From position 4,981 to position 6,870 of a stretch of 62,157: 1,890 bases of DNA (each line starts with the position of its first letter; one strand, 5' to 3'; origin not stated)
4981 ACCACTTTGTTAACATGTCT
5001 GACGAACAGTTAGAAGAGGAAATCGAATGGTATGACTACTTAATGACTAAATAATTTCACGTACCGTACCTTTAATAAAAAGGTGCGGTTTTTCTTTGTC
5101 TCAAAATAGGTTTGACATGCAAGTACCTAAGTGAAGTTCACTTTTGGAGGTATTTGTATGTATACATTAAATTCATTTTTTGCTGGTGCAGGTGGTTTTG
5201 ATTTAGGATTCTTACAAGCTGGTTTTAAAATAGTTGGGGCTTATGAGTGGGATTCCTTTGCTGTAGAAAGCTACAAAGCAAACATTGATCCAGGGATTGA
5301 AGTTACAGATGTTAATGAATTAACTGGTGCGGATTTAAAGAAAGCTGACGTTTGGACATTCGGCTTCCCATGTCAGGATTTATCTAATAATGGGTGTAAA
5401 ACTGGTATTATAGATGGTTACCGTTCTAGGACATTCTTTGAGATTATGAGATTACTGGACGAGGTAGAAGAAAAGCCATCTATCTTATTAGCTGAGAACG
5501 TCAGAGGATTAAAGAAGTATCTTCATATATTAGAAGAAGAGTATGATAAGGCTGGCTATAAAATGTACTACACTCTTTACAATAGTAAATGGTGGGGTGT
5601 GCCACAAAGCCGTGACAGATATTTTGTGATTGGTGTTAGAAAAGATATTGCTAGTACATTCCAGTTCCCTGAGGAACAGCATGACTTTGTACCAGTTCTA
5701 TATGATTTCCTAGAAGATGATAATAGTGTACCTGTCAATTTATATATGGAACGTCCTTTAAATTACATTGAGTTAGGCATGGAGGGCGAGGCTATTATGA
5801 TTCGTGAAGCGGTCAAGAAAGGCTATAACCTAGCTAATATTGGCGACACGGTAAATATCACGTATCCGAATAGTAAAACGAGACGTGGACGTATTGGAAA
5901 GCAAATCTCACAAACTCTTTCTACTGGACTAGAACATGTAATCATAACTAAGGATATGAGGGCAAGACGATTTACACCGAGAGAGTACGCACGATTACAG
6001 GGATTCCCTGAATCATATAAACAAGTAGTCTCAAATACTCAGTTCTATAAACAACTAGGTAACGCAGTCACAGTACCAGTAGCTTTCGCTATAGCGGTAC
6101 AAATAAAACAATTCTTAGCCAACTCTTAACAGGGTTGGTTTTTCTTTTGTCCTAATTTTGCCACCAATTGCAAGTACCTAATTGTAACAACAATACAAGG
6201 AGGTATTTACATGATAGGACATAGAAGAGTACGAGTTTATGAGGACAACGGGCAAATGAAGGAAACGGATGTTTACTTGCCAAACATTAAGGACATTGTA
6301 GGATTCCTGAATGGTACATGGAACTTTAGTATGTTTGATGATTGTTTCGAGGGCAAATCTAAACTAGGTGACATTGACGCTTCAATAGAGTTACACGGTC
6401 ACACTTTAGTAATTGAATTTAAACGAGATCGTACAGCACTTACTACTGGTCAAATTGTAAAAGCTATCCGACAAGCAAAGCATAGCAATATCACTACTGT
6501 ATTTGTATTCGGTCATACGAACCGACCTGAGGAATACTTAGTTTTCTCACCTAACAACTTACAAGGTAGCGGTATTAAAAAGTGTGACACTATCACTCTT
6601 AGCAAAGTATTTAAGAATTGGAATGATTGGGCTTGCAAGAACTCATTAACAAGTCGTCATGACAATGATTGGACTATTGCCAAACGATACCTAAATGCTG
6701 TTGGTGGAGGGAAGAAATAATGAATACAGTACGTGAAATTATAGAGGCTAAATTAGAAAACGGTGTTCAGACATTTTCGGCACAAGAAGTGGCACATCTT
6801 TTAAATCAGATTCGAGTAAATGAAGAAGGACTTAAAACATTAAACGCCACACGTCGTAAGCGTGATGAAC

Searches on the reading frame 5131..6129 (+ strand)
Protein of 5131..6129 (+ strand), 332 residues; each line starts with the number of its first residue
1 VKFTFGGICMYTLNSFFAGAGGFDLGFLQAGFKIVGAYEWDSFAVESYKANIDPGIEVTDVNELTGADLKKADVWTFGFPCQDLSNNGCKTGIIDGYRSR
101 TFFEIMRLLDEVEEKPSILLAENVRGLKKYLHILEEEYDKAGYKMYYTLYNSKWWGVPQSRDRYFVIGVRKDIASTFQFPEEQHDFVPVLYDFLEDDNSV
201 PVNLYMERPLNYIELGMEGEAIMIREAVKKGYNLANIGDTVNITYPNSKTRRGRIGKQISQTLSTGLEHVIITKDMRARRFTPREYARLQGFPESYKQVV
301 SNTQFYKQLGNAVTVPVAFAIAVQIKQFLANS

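Call 9: search_protein_families(library=pfam, proteins=[window:5131-6129:+], max_evalue=0.01)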
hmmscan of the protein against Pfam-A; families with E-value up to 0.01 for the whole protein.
window:5131-6129:+ (332 aa): 1 family
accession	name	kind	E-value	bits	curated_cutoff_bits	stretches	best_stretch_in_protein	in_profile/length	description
PF00145.23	DNA_methylase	-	2.4e-65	221.5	22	1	13-326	3-323/324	C-5 cytosine-specific DNA methylase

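Call 10: search_protein_families(library=phrogs, proteins=[window:5131-6129:+], max_evalue=0.001)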
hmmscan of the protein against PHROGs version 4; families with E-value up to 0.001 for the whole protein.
window:5131-6129:+ (332 aa): 12 families
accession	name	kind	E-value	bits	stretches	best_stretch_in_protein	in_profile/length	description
phrog_116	-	other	3.9e-79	267.9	1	10-330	207-494/779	DNA methyltransferase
phrog_363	-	other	8.8e-37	127.9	1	9-327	52-314/327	DNA methyltransferase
phrog_16427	-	other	1.5e-36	127.2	1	215-329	55-172/235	DNA methyltransferase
phrog_8411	-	unknown function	8.9e-21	75.6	1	221-312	108-206/206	-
phrog_36001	-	unknown function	4.8e-16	59.1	1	104-183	493-575/715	-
phrog_16528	-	other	1.4e-13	51.9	1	251-327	153-219/236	DNA methyltransferase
phrog_17284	-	unknown function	2.4e-11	44.4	1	271-325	152-210/245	-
phrog_26324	-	other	4.8e-10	40.8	1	247-331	116-209/210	DNA methyltransferase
phrog_5999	-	other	8e-10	39.7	1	13-90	5-87/109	DNA methyltransferase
phrog_13621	-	unknown function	2.7e-08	34.8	1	265-328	41-111/121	-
phrog_29583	-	other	1e-05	25.4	1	52-128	58-132/468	DNA methyltransferase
phrog_23910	-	unknown function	1.9e-05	25.7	1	276-329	40-98/99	-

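Call 110: search_solved_structures(query=window:5131-6129:+, max_evalue=1e-10)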
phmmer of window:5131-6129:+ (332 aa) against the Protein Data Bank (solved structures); distinct sequences matched with E-value up to 1e-10: 23.
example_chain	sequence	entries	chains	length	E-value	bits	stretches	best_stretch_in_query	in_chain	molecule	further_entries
1dct_A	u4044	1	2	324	2.9e-37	132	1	13-201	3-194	PROTEIN (MODIFICATION METHYLASE HAEIII)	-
3ubt_Y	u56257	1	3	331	5.5e-36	127.8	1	13-201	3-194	Modification methylase HaeIII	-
1svu_A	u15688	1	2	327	6.9e-31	111.1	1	15-200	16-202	Modification methylase HhaI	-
10mh_A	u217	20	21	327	7.2e-31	111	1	15-325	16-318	PROTEIN (CYTOSINE-SPECIFIC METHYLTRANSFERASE HHAI) | HaeIII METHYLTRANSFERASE | Modification methylase HhaI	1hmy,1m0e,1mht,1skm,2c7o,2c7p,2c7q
1fjx_A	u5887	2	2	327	7.3e-31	111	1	15-325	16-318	HHAI DNA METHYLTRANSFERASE | MODIFICATION METHYLASE HHAI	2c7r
2i9k_A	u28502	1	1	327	9e-31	110.7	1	15-325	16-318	Modification methylase HhaI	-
2uyh_A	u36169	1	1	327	9.7e-31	110.6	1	15-325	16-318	MODIFICATION METHYLASE HHAI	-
2zcj_A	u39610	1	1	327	1.8e-30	109.7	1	15-325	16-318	Modification methylase HhaI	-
2uz4_A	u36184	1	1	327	3.6e-30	108.7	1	15-325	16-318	MODIFICATION METHYLASE HHAI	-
2uyc_A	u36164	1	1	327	3.7e-30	108.7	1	15-325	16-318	MODIFICATION METHYLASE HHAI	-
2z6u_A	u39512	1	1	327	4.7e-30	108.4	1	15-325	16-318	Modification methylase HhaI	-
2z6q_A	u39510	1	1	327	5e-30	108.3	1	15-325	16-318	Modification methylase HhaI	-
2z6a_A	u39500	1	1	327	1.3e-29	106.9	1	15-325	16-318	Modification methylase HhaI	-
3g7u_A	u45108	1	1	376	7.8e-18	68.2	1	15-174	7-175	Cytosine-specific methyltransferase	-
3lx6_A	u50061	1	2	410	3.2e-17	66.2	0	274-325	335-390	Cytosine-specific methyltransferase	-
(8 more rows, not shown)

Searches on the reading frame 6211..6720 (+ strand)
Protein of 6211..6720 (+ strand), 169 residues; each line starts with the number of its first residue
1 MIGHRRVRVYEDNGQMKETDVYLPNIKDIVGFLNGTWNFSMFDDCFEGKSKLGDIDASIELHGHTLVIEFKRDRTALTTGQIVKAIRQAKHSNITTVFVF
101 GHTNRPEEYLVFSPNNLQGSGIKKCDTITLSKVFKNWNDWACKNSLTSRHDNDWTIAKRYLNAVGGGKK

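Call 9: search_protein_families(library=pfam, proteins=[window:6211-6720:+], max_evalue=0.01)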
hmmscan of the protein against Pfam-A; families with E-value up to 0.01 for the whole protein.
window:6211-6720:+ (169 aa): 0 families

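Call 10: search_protein_families(library=phrogs, proteins=[window:6211-6720:+], max_evalue=0.001)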
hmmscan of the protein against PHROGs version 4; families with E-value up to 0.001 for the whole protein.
window:6211-6720:+ (169 aa): 0 families

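Call 91: find_homologous_proteins(query=window:6211-6720:+, max_evalue=0.001)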
Query window:6211-6720:+ (169 aa): 50 proteins with E <= 0.001 among 66 candidates.
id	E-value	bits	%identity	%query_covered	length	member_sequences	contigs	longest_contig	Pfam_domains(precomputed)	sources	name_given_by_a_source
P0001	2.0e-102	358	89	100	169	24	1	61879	-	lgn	-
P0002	2.2e-90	319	79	100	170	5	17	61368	-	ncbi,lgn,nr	ncbi:hypothetical protein ACM5ME_17970 [Bacillus subtilis]|nr:hypothetical protein [Bacillus amyloli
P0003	1.9e-88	313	79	100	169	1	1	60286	-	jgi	jgi:hypothetical protein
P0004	5.3e-88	311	79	100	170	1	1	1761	-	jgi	jgi:hypothetical protein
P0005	5.8e-88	311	77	100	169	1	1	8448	-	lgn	-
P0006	1.3e-87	310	78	100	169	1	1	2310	-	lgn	-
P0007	1.4e-87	310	76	100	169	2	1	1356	-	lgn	-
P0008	1.6e-87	310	77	100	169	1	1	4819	-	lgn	-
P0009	3.1e-87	309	78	100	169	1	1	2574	-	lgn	-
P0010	6.6e-86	304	75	100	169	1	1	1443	-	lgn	-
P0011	9.0e-86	304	76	100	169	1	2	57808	-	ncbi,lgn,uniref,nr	ncbi:hypothetical protein ACYSTM_21135 [Bacillus licheniformis]|uniref:hypothetical protein n=1 Tax=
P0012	1.2e-85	304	77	100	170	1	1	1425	-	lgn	-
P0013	2.9e-85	302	76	100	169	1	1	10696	-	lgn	-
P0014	1.0e-84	300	78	100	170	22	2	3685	-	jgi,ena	-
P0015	2.0e-84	300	75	100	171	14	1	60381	-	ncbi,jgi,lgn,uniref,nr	ncbi:hypothetical protein [Bacillus altitudinis]|uniref:hypothetical protein n=1 Tax=Bacillus altitu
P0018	3.1e-83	296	76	100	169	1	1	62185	-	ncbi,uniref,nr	ncbi:hypothetical protein QFZ31_006686 [Neobacillus niacini]|uniref:hypothetical protein n=1 Tax=Neo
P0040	4.1e-57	211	58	95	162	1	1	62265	-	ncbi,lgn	ncbi:hypothetical protein ABEX38_29960 [Priestia megaterium]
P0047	3.4e-34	136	43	98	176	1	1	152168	-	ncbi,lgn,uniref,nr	ncbi:hypothetical protein [Shouchella miscanthi]|uniref:Restriction endonuclease type IV Mrr domain-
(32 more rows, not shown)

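Call 92: find_encoding_contigs(protein=P0018, flank=7000, max_places=1)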
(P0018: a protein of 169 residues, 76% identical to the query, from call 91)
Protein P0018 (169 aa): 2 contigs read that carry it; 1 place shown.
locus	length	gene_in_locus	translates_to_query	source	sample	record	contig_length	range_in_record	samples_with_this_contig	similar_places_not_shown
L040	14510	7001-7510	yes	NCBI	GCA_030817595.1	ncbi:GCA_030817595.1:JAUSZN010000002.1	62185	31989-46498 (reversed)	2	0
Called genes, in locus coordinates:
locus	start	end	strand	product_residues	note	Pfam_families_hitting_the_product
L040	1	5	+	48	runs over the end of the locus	-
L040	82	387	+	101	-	-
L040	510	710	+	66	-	-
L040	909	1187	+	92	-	-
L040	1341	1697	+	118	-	PF08401:ArdcN (weak)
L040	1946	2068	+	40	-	-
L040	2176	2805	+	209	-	PF07275:ArdA (faint)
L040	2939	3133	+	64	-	-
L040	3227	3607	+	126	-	PF25735:Phage_L5_gp82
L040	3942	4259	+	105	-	-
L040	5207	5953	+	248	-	-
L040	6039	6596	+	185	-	-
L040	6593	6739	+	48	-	-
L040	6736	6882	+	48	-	-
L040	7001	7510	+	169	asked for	-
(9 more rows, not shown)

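Call 93: find_encoding_contigs(protein=P0040, flank=7000, max_places=1)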
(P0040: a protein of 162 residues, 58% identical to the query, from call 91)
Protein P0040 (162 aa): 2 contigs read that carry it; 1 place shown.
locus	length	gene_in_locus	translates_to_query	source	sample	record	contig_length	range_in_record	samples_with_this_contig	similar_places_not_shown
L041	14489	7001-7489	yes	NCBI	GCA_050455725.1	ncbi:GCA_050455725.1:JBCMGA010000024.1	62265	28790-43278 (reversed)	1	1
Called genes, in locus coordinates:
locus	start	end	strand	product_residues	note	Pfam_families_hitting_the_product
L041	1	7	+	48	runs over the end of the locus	-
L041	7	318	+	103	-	-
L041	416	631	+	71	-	-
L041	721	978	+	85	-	-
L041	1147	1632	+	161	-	PF07275:ArdA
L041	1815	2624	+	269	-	PF08401:ArdcN (weak)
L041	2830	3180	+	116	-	-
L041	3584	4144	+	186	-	-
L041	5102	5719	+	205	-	PF11611:DUF4352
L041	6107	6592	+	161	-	-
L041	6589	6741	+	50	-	-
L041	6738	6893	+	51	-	-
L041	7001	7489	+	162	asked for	-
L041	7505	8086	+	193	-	PF00929:RNase_T, PF01612:DNA_pol_A_exo1 (faint)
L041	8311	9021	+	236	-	-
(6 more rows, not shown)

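Call 94: find_encoding_contigs(protein=P0015, flank=7000, max_places=1)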
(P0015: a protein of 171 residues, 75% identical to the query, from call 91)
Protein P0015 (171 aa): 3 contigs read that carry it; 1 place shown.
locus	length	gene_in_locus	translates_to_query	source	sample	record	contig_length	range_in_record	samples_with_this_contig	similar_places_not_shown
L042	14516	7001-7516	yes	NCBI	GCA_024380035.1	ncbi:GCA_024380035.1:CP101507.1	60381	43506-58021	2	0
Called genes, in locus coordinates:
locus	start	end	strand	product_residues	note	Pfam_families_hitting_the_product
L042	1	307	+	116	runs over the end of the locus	PF08401:ArdcN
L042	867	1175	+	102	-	-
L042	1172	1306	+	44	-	-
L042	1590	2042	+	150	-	-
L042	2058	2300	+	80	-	-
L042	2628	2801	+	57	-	-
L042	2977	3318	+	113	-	-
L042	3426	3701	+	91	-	-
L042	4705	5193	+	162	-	-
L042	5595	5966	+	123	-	-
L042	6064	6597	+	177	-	PF01541:GIY-YIG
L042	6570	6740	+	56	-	-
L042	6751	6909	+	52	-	-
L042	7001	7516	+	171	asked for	-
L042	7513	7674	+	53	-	-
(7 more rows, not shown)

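Call 95: find_encoding_contigs(protein=P0011, flank=7000, max_places=1)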
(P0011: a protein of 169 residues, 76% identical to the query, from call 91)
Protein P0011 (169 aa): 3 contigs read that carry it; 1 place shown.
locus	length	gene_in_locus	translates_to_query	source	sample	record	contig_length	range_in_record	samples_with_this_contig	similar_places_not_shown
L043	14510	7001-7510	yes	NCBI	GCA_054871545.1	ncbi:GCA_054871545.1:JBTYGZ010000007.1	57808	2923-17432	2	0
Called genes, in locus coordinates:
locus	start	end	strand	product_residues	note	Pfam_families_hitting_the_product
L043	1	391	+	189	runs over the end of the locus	-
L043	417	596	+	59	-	-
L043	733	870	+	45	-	-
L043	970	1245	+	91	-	-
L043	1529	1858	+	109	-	-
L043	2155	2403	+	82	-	-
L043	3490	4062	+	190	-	-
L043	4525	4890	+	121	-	-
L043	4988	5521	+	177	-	-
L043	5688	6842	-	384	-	PF18801:RapH_N, PF17874:TPR_MalT (faint), PF00515:TPR_1 (faint), PF13181:TPR_8 (faint), PF13424:TPR_12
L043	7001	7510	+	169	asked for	-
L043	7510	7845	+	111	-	-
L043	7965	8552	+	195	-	PF00929:RNase_T, PF01612:DNA_pol_A_exo1 (weak)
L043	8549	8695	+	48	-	-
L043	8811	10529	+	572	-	PF17289:Terminase_6C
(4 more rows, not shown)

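Call 100: search_protein_families(library=pfam, proteins=[window:6211-6720:+, P0047], max_evalue=5)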
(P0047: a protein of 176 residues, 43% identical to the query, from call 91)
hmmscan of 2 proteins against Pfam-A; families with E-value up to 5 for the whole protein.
window:6211-6720:+ (169 aa): 2 families
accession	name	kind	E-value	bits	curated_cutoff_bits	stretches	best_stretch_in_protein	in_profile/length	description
PF24159.1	FAKV_Clamp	-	0.12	11.8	27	1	78-160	13-89/348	FAKV Clamp protein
PF20258.4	tRNA_Me_trans_C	-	0.19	12.6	20.6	1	53-83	32-63/77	Aminomethyltransferase beta-barrel domain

P0047 (176 aa): 0 families

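Call 108: predict_structure(alignment_id=A3)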
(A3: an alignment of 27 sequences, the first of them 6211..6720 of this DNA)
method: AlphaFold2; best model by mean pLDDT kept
length: 169 residues; sequences in the alignment: 27
mean_pLDDT: 85.0   pTM: 0.73
mean pLDDT of the five models: 85.0, 84.3, 83.9, 83.7, 80.5
residues with pLDDT >= 90: 82; 70-90: 60; 50-70: 24; < 50: 3
segments of 3 or more residues with pLDDT < 50: 167-169
pLDDT, mean of each block of 10 residues (from residue 1): 75 82 62 64 85 78 93 90 97 96 91 97 96 96 89 86 64
secondary structure, 60 per line:
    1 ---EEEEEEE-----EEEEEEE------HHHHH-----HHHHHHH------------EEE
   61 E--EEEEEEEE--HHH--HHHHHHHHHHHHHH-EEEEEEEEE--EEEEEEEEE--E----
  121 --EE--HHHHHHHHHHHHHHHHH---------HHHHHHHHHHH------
elements in order: E4-10 E16-22 H29-33 H39-45 E58-61 E64-71 H79-92 E94-102 E105-113 H127-143 H153-163

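Call 111: fold_search(model_id=the predicted structure, library=pdb)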
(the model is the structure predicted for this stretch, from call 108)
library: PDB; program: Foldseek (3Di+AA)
matches with E <= 10: 655; with E <= 0.001: 0
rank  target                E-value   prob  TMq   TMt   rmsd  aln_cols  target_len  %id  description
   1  2qx2                  6.2e-02  0.28  0.22  0.13  13.7       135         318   11  Structure of the C-terminal domain of sex pheromone staph-cAM373 precursor from Staphylococcus aureus (released 2007-09-11)
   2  4hn3_C                6.2e-02  0.25  0.22  0.13  14.6       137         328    9  The crystal structure of a sex pheromone precursor (lmo1757) from Listeria monocytogenes EGD-e (released 2012-10-31)
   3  2eo0_B                6.6e-02  0.89  0.34  0.43   6.7        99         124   11  Crystal Structure of Holliday Junction Resolvase ST1444 (released 2007-10-02)
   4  4ic1_G                7.0e-02  0.30  0.22  0.19  17.3       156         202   12  Crystal structure of SSO0001 (released 2013-01-16)
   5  4hn3_D                7.0e-02  0.23  0.22  0.13  14.5       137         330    9  The crystal structure of a sex pheromone precursor (lmo1757) from Listeria monocytogenes EGD-e (released 2012-10-31)
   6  4ic1_B                7.5e-02  0.38  0.24  0.20  17.4       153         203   12  Crystal structure of SSO0001 (released 2013-01-16)
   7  6xb4_C                8.0e-02  0.54  0.21  0.19   5.6        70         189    7  Structure of PrGV poxin in post-reactive state with Gp[2'-5']Ap[3'] (released 2020-11-25)
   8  4hn3_B                8.0e-02  0.23  0.22  0.13  14.1       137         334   11  The crystal structure of a sex pheromone precursor (lmo1757) from Listeria monocytogenes EGD-e (released 2012-10-31)
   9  4hn3_A                8.5e-02  0.23  0.22  0.13  14.5       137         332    9  The crystal structure of a sex pheromone precursor (lmo1757) from Listeria monocytogenes EGD-e (released 2012-10-31)
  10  5csk_A                9.0e-02  0.28  0.25  0.04   7.4       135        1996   11  Crystal structure of yeast acetyl-CoA carboxylase, unbiotinylated (released 2015-10-28)
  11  9cr1_A                1.4e-01  0.51  0.29  0.20   8.8       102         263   12  Crystal structure of histidine racemase (HisR) of Fusobacterium nucleatum (C67S) (released 2025-03-05)
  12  1ni0_C                1.5e-01  0.35  0.24  0.26  11.7       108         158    9  Structure of the Y94F mutant of the restriction endonuclease PvuII (released 2003-02-04)
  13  6xb4_A                1.5e-01  0.33  0.21  0.19   6.5        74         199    9  Structure of PrGV poxin in post-reactive state with Gp[2'-5']Ap[3'] (released 2020-11-25)
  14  5g3o_A                1.5e-01  0.11  0.21  0.16  13.7       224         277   13  Bacillus cereus formamidase (BceAmiF) inhibited with urea. (released 2017-04-12)
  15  5g3o_F                1.6e-01  0.18  0.25  0.19  12.6       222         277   13  Bacillus cereus formamidase (BceAmiF) inhibited with urea. (released 2017-04-12)
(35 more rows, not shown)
